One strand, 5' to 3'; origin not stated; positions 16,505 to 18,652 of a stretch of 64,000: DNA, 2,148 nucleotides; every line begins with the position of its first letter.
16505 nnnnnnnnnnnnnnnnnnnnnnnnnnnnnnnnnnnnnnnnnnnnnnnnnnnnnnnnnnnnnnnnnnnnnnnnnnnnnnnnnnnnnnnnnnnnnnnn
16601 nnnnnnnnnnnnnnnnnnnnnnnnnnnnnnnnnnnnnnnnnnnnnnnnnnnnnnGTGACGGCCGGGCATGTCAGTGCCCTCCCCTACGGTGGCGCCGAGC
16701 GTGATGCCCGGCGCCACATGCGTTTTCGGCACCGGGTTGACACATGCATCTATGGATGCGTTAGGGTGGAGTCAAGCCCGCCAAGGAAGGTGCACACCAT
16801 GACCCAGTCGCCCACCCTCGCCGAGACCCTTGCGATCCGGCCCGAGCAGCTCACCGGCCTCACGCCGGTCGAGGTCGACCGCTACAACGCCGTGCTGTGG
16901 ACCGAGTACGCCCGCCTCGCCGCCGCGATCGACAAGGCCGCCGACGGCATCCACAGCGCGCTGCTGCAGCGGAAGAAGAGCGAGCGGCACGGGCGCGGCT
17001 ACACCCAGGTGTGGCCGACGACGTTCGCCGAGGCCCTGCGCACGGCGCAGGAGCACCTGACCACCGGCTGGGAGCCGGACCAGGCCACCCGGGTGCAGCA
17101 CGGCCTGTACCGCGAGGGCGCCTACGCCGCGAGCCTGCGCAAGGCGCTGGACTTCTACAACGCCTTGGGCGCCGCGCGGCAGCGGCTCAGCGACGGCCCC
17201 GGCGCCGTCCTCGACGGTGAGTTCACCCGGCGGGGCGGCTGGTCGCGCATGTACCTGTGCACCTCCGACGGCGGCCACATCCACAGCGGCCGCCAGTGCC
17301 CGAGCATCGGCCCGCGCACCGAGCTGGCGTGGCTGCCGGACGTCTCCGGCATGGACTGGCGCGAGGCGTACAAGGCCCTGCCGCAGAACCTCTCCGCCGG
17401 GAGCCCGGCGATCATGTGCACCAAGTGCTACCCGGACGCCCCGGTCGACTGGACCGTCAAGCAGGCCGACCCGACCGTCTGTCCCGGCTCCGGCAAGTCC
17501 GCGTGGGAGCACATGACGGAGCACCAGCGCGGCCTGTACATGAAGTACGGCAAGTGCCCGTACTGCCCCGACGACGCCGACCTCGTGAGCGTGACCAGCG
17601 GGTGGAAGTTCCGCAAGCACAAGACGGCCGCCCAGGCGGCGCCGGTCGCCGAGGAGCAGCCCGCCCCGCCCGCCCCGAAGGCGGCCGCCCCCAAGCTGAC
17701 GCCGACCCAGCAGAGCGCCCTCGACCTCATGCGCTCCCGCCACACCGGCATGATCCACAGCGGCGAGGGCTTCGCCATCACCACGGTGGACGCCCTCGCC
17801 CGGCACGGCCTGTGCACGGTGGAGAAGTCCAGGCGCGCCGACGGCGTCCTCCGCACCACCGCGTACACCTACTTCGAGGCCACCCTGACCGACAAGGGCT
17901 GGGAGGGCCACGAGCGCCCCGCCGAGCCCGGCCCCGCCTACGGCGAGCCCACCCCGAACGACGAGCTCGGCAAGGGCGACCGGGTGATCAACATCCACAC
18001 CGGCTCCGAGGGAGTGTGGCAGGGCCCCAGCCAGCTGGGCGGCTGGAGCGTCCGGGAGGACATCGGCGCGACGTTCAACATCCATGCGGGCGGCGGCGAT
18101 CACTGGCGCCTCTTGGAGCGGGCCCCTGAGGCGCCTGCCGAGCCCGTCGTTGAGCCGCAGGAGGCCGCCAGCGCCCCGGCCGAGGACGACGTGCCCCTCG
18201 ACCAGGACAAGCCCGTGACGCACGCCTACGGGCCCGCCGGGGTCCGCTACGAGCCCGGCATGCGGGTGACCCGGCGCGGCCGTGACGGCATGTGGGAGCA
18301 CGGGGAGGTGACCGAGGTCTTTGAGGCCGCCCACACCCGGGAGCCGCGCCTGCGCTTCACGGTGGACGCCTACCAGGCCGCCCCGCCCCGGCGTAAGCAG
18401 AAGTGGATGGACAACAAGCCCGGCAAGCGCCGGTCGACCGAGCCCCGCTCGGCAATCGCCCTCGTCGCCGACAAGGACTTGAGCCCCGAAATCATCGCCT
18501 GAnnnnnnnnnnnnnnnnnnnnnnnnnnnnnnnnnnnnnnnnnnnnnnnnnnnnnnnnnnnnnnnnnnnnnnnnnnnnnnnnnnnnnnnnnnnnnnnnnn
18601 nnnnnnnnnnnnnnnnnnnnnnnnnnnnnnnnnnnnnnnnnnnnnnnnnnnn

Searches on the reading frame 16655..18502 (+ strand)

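Call 15: search_protein_families(library=phrogs, proteins=[window:16655-18502:+], max_evalue=0.001)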
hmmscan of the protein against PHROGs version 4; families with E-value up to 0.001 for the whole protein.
window:16655-18502:+ (615 aa): 2 families
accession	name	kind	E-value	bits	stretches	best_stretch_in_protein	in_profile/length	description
phrog_2433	-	unknown function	1e-39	137.7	1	71-325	9-228/230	-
phrog_15500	-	unknown function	1e-15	59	1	184-266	49-123/257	-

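Call 55: search_protein_families(library=pfam, proteins=[window:16655-18502:+], max_evalue=0.001)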
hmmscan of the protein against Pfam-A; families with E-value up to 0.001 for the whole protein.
window:16655-18502:+ (615 aa): 0 families
